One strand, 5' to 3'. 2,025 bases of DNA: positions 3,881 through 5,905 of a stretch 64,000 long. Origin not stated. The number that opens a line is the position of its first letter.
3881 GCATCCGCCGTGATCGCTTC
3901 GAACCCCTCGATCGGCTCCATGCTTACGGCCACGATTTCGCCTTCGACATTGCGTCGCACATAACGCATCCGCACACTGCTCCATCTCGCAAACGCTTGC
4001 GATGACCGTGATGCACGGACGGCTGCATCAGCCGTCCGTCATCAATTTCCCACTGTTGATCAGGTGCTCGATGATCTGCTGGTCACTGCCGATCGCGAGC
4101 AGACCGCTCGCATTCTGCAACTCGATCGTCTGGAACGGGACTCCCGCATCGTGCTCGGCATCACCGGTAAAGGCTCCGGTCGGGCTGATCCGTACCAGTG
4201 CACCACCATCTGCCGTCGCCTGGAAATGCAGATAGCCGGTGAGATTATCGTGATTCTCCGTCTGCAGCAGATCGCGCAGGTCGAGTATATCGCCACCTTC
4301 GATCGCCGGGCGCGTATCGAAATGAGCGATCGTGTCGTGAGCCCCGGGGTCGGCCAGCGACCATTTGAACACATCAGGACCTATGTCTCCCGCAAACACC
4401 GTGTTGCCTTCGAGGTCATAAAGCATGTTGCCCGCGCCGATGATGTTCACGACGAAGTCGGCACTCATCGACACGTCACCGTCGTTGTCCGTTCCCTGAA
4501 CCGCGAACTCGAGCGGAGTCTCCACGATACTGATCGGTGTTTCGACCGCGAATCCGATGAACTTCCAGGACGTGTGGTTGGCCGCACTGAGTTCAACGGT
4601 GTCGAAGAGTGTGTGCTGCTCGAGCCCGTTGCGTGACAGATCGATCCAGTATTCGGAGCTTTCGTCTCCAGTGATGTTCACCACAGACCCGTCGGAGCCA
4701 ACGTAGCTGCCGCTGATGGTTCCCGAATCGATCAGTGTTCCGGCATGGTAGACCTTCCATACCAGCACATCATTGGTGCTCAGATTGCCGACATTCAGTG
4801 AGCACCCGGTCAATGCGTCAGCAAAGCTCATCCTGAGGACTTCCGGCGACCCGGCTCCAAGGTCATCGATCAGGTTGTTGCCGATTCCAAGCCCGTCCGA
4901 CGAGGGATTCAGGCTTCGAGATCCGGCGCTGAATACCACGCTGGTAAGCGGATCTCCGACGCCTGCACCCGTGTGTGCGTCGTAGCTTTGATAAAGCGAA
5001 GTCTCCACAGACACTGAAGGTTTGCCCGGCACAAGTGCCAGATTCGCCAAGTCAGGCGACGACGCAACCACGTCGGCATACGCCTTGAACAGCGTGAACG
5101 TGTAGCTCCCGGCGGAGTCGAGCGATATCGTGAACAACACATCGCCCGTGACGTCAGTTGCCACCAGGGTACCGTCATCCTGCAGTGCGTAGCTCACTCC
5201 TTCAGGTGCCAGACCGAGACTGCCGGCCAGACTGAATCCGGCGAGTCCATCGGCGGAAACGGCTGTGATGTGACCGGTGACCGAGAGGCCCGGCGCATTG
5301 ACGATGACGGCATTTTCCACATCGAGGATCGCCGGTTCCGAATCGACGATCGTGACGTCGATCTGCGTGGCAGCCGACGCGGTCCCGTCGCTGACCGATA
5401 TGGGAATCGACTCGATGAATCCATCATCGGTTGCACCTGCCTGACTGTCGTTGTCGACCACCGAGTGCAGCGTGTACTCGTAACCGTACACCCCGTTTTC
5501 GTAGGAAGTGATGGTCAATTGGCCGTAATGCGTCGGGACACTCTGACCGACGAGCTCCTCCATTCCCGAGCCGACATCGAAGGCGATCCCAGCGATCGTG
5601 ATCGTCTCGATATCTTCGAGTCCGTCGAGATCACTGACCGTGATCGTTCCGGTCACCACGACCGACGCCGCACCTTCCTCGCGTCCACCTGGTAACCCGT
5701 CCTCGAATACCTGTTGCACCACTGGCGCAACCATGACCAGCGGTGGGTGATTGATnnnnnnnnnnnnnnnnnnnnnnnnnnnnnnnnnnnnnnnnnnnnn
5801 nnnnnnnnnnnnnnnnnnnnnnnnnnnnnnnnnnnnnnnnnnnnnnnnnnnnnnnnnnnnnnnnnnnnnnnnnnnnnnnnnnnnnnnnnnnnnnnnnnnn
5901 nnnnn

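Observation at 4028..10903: LapA-architecture T1SS adhesin whose whole extender is 519 uninterrupted Thr-Thr-(Ala/Pro) tripeptides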

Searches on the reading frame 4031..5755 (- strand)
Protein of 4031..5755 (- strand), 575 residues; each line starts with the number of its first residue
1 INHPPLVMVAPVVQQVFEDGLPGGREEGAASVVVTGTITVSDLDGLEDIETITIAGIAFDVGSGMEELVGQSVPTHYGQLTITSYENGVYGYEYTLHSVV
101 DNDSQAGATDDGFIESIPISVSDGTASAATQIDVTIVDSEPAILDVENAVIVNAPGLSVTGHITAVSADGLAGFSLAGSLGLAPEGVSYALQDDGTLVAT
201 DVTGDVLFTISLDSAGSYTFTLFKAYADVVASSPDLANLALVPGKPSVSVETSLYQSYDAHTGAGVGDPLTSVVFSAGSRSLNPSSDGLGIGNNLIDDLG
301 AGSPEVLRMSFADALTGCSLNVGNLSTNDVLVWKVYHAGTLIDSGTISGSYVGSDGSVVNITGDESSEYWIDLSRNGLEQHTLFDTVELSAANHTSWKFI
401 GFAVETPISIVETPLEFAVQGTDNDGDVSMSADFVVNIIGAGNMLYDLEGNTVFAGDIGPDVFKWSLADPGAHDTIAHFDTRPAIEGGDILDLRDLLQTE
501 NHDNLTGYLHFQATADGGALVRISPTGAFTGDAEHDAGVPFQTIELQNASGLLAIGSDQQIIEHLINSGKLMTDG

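Call 5: search_protein_families(library=pfam, proteins=[window:4031-5755:-], max_evalue=1)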
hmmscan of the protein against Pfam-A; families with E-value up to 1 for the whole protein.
window:4031-5755:- (575 aa): 1 family
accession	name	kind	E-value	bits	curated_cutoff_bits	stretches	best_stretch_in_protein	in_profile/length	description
PF06186.16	DUF992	-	0.1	12.9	22.7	1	325-360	66-101/143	Protein of unknown function (DUF992)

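Call 6: search_protein_families(library=ncbifam, proteins=[window:4031-5755:-], max_evalue=1)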
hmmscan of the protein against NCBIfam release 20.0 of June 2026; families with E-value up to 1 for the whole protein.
window:4031-5755:- (575 aa): 3 families
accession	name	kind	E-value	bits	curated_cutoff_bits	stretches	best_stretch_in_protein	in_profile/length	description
TIGR03661.1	T1SS_VCA0849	domain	1.4e-12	48.6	17.6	1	474-571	1-90/91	type I secretion C-terminal target domain-containing protein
TIGR03660.1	T1SS_rpt_143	domain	2.1e-08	34.2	66.05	3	87-157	65-129/143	T1SS-143 repeat domain-containing protein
TIGR01266.1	fum_ac_acetase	equivalog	0.086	11.7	375.3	1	337-402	345-409/420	fumarylacetoacetase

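Call 13: find_homologous_proteins(query=window:4031-5755:-, max_evalue=0.00001)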
Query window:4031-5755:- (575 aa): 15 proteins with E <= 0.00001 among 8000 candidates.
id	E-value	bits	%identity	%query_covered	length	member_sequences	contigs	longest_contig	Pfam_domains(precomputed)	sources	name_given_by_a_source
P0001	0.0e+0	1169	100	94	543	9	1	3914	-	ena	-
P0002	4.9e-256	869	73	98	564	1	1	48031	-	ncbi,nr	ncbi:MAG: hypothetical protein CALGDGBN_02710 [Pseudomonadales bacterium]|nr:hypothetical protein [P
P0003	4.0e-175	602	56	77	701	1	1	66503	PF19116.7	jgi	jgi:VCBS repeat-containing protein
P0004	1.0e-162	561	52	79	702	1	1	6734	PF19116.7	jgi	jgi:hypothetical protein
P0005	1.8e-162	560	51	79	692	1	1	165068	PF19116.7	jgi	-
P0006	9.1e-162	558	50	98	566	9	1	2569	-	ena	-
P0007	6.2e-161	555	49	81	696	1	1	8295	PF19116.7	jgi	-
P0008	9.9e-160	551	50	98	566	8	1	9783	-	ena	-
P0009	8.1e-146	505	51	76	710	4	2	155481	PF19116.7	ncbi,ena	-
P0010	1.1e-138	482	50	76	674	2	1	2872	PF19116.7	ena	-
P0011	2.4e-33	134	55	22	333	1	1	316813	-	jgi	jgi:hypothetical protein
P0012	5.1e-29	119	44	30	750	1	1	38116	PF17963.8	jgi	jgi:VCBS repeat-containing protein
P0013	8.5e-11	59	44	21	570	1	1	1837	PF00353.26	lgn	-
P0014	1.7e-10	58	39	22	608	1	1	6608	PF13519.13,PF00353.26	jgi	jgi:Ca2+-binding RTX toxin-like protein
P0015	5.3e-8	50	34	30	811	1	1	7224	PF17892.8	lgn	-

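Call 15: find_encoding_contigs(protein=P0002, flank=10000, max_places=3)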
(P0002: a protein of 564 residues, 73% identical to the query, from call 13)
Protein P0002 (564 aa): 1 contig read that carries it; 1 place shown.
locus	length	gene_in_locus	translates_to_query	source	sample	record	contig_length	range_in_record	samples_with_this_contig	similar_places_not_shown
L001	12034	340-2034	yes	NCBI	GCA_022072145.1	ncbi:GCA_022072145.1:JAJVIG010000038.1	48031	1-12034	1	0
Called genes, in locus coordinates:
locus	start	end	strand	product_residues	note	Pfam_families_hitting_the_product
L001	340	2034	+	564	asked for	-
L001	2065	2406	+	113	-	-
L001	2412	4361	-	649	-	PF16448:LapD_MoxY_N, PF00990:GGDEF, PF00563:EAL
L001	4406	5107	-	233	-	PF06035:Peptidase_C93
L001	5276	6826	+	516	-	PF02321:OEP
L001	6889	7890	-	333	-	PF08240:ADH_N, PF00107:ADH_zinc_N, PF13602:ADH_zinc_N_2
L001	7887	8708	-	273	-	PF00106:adh_short, PF08659:KR, PF13561:adh_short_C2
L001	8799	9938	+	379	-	PF25919:BSH_CusB (faint), PF25984:BSH_YknX (faint), PF25917:BSH_RND (weak), PF25954:Beta-barrel_RND_2 (weak), PF25967:RND-MFP_C (weak), PF25989:YknX_C (faint)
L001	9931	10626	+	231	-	PF00005:ABC_tran, PF13304:AAA_21 (faint)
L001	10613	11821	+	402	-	PF12704:MacB_PCD, PF02687:FtsX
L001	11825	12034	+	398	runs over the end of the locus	PF12704:MacB_PCD, PF02687:FtsX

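Call 16: find_encoding_contigs(protein=P0001, flank=10000, max_places=3)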
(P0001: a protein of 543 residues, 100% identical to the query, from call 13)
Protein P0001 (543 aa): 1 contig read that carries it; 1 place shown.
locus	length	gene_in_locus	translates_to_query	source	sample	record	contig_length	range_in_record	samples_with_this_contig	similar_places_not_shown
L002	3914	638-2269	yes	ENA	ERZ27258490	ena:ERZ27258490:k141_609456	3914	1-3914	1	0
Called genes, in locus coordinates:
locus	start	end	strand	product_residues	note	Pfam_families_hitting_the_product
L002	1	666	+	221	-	?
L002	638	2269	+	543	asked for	-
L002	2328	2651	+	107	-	-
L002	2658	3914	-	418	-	?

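Call 20: find_encoding_contigs(protein=P0005, flank=10000, max_places=2)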
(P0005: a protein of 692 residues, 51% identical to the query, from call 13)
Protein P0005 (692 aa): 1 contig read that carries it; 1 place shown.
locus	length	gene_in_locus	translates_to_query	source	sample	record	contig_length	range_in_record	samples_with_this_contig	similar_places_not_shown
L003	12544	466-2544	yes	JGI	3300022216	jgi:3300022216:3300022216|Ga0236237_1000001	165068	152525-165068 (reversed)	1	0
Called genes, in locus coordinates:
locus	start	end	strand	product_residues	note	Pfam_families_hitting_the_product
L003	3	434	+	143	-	?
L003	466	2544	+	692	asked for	PF19116:DUF5801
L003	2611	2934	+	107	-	-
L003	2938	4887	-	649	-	PF16448:LapD_MoxY_N, PF00990:GGDEF, PF00563:EAL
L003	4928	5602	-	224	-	PF06035:Peptidase_C93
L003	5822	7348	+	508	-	PF02321:OEP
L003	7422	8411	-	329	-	PF08240:ADH_N, PF00107:ADH_zinc_N, PF13602:ADH_zinc_N_2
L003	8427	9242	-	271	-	PF00106:adh_short, PF08659:KR, PF23441:SDR (weak), PF13561:adh_short_C2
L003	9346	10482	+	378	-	PF25919:BSH_CusB (faint), PF25984:BSH_YknX (faint), PF25917:BSH_RND (weak), PF25954:Beta-barrel_RND_2 (weak), PF25989:YknX_C (faint)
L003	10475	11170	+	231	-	PF00005:ABC_tran, PF13304:AAA_21 (faint)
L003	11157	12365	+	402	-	PF12704:MacB_PCD, PF02687:FtsX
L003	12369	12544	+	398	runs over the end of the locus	PF12704:MacB_PCD, PF02687:FtsX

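Call 21: find_encoding_contigs(protein=P0009, flank=10000, max_places=2)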
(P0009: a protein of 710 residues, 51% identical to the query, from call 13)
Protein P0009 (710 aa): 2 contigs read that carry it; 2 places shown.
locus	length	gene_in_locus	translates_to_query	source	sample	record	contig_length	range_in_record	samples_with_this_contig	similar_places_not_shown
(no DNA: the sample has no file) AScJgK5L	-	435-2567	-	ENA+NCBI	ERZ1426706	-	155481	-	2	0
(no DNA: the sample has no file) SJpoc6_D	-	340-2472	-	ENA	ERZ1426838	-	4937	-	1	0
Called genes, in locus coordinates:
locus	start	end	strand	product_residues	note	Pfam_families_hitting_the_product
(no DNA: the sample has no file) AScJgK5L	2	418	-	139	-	?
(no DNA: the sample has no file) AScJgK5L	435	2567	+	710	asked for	PF19116:DUF5801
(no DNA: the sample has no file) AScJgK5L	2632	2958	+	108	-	-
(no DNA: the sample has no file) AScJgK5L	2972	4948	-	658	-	PF16448:LapD_MoxY_N, PF00990:GGDEF, PF00563:EAL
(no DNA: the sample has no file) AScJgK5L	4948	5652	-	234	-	PF06035:Peptidase_C93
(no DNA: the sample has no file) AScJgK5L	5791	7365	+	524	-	PF02321:OEP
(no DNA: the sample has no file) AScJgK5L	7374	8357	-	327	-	PF08240:ADH_N, PF00107:ADH_zinc_N, PF13602:ADH_zinc_N_2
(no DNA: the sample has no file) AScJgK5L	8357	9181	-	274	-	PF00106:adh_short, PF08659:KR, PF13561:adh_short_C2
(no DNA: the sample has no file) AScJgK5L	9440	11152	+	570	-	PF20975:DGCcoil, PF00990:GGDEF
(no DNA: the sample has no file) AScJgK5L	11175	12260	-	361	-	PF02628:COX15-CtaA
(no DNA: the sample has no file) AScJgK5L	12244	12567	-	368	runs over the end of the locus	PF14238:DUF4340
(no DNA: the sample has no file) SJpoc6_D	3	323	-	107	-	?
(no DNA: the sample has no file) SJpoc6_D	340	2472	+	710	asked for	PF19116:DUF5801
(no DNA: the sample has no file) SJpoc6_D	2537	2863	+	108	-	-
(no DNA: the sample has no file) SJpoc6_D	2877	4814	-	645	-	PF16448:LapD_MoxY_N, PF00990:GGDEF, PF00563:EAL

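Call 22: find_encoding_contigs(protein=P0008, flank=10000, max_places=2)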
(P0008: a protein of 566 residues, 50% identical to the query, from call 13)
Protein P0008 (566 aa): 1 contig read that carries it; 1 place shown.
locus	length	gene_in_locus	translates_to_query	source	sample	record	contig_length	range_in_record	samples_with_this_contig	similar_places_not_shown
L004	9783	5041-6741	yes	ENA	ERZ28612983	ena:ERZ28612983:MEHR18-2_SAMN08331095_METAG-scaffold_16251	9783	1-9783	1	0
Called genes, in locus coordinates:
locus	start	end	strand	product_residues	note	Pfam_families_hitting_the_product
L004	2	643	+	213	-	?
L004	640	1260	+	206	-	PF00196:GerE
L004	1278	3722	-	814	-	PF01636:APH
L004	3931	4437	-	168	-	-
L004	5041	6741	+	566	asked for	-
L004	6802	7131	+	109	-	-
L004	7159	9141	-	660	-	PF16448:LapD_MoxY_N, PF00990:GGDEF, PF00563:EAL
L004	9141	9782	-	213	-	?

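Call 26: find_related_loci(query=window:4031-5755:-, collection=genome_contigs, flank=10000)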
Query window:4031-5755:- (575 aa) in genome_contigs; peptide patterns used: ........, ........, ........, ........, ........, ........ (x = any residue, [..] = any of these).
106 stretches matched a pattern; 2 encode a relative of the query (tblastn E <= 1e-3); 1 distinct loci.
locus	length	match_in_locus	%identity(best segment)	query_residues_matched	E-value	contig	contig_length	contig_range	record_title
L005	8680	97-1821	94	1-575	0e+0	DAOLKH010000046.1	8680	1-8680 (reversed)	MAG TPA_asm: Pseudomonadales bacterium isolate AMR_MDS_0331 NODE_4302_length_8680_cov_4.244174, whole genome shotgun seq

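Call 31: search_solved_structures(query=window:4031-5755:-, max_evalue=1, show_alignments=2)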
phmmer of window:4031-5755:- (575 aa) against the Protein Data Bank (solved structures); distinct sequences matched with E-value up to 1: 2.
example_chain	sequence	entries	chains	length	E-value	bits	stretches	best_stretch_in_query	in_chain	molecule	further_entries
1xwm_A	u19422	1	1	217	0.27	13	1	412-523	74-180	phosphate uptake regulator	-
7f8m_A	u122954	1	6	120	0.44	12.3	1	126-229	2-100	Robl_LC7 domain-containing protein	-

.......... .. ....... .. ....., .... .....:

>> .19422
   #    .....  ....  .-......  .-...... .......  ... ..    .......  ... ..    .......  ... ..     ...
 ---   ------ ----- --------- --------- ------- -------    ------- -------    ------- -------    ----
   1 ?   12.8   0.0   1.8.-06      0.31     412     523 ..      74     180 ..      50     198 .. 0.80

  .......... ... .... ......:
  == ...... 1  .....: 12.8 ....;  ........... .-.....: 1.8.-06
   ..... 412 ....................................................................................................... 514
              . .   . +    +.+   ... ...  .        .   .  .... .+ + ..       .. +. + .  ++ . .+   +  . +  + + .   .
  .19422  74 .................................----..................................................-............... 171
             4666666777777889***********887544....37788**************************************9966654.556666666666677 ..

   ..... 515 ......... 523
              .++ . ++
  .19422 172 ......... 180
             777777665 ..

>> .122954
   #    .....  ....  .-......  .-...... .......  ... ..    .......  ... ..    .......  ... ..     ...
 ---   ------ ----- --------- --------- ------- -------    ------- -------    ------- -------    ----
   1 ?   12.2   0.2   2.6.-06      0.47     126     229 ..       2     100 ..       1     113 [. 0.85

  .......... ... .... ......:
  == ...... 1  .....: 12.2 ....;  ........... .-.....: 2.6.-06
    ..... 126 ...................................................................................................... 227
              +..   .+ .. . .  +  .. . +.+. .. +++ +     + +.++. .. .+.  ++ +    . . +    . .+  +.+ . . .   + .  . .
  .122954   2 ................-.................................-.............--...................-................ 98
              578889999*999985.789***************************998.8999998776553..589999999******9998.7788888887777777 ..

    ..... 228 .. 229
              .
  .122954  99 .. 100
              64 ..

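Call 48: search_protein_families(library=pfam, proteins=[P0005, P0003], max_evalue=0.01)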
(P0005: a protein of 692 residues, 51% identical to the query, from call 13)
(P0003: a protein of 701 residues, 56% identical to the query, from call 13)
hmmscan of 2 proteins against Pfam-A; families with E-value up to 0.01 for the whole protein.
P0005 (692 aa): 1 family
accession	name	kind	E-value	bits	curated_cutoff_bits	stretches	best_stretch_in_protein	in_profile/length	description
PF19116.6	DUF5801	-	1.2e-24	87.6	27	1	133-248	24-137/137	Domain of unknown function (DUF5801)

P0003 (701 aa): 1 family
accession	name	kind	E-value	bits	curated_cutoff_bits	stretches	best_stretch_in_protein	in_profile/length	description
PF19116.6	DUF5801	-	5.7e-26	91.9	27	1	147-259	21-137/137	Domain of unknown function (DUF5801)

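Call 49: predict_structure(alignment_id=A1)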
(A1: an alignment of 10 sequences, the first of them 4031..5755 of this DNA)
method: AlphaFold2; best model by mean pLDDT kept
length: 575 residues; sequences in the alignment: 10
mean_pLDDT: 72.1   pTM: 0.47
mean pLDDT of the five models: 72.1, 67.6, 65.7, 64.9, 53.5
residues with pLDDT >= 90: 47; 70-90: 302; 50-70: 163; < 50: 63
segments of 3 or more residues with pLDDT < 50: 1-4, 15-30, 244-249, 251-254, 256-267, 277-293
pLDDT, mean of each block of 10 residues (from residue 1): 52 46 32 77 83 90 86 86 90 75 57 78 86 73 82 67 79 89 83 91 82 88 70 57 49 45 45 52 45 55 69 75 79 86 87 78 69 81 81 75 67 79 78 79 58 62 64 74 64 66 76 81 83 80 80 81 73 62
secondary structure, 60 per line:
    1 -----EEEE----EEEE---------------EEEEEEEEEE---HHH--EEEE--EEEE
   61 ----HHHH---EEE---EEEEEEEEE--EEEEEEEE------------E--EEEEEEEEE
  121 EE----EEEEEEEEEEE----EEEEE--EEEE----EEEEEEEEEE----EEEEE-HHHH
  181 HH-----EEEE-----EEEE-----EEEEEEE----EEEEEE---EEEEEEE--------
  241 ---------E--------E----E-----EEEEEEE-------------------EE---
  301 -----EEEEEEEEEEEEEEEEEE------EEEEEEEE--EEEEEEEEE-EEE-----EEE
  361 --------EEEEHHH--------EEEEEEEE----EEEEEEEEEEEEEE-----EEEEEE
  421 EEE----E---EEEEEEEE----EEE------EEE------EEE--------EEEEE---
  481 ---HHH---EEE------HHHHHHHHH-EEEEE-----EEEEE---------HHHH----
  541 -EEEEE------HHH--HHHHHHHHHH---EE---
elements in order: E6-9 E14-17 E33-42 E51-54 E57-60 H65-68 E72-74 E78-86 E89-96 E112-122 E127-137 E142-146 E149-152 E157-166 E171-175 H177-182 E188-191 E197-200 E206-212 E217-222 E226-232 E270-276 E306-323 E330-337 E340-348 E350-352 E358-360 E369-372 E384-391 E396-409 E415-423 E432-439 E444-446 E453-455 E462-464 E473-477 E490-492 H499-507 E509-513 E519-523 H533-536 E542-546 H558-567

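Call 51: fold_search(model_id=the predicted structure, library=pdb)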
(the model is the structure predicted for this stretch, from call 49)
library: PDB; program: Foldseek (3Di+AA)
matches with E <= 10: 1827; with E <= 0.001: 158
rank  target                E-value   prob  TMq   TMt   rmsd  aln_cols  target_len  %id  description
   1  2jll                  2.9e-07  1.00  0.15  0.21  24.8       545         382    8  Crystal structure of NCAM2 IgIV-FN3II (released 2009-11-17)
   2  5a42                  6.9e-07  0.98  0.12  0.05  27.9       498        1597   12  Cryo-EM single particle 3D reconstruction of the native conformation of E. coli alpha-2-macroglobulin (ECAM) (released 2015-07-29)
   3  2xyc                  1.0e-06  1.00  0.13  0.24  24.8       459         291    8  CRYSTAL STRUCTURE OF NCAM2 IGIV-FN3I (released 2011-02-23)
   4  3f85                  1.2e-06  0.97  0.16  0.19  25.7       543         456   11  Structure of fusion complex of homo trimeric major pilin subunits CfaB of CFA/I fimbirae from ETEC E. coli (released 2009-08-11)
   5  7y22_Y                2.0e-06  0.95  0.13  0.10  24.7       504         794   10  CryoEM structure of Klebsiella phage Kp7 tail complex applied with C6 symmetry (released 2023-06-14)
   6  1jv2_A                2.1e-06  0.77  0.11  0.08  25.2       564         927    9  CRYSTAL STRUCTURE OF THE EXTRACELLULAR SEGMENT OF INTEGRIN ALPHAVBETA3 (released 2001-10-17)
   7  6vs7_A                2.2e-06  0.99  0.15  0.20  25.3       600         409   10  Sialic acid binding region of Streptococcus Sanguinis SK1 adhesin (released 2020-08-26)
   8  4pbx                  2.9e-06  0.93  0.15  0.15  35.4       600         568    9  Crystal structure of the six N-terminal domains of human receptor protein tyrosine phosphatase sigma (released 2014-11-12)
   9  4ziq                  3.2e-06  0.87  0.11  0.05  27.8       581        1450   10  Crystal structure of trypsin activated alpha-2-macroglobulin from Escherichia coli. (released 2015-06-10)
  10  2rjm                  5.2e-06  0.99  0.14  0.26  22.1       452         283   10  3Ig structure of titin domains I67-I69 E-to-A mutated variant (released 2008-01-22)
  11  5i99                  6.8e-06  0.99  0.15  0.20  24.6       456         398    9  Crystal structure of mouse CNTN3 Ig5-Fn2 domains (released 2016-08-31)
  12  8k53_A                7.1e-06  0.96  0.14  0.11  31.0       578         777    8  Structure of the Dimeric Human CNTN2 Ig 1-6-FNIII 1-2 Domain in an Asymmetric State (released 2023-12-06)
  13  3b43                  7.5e-06  0.89  0.16  0.16  47.1       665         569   10  I-band fragment I65-I70 from titin (released 2008-01-22)
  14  7sqc_T0               7.9e-06  0.77  0.12  0.12  35.7       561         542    9  Ciliary C1 central pair apparatus isolated from Chlamydomonas reinhardtii (released 2022-04-13)
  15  3qe5_A                8.4e-06  0.66  0.12  0.13  21.7       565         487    8  Complete structure of Streptococcus mutans Antigen I/II carboxy-terminus (released 2011-04-20)
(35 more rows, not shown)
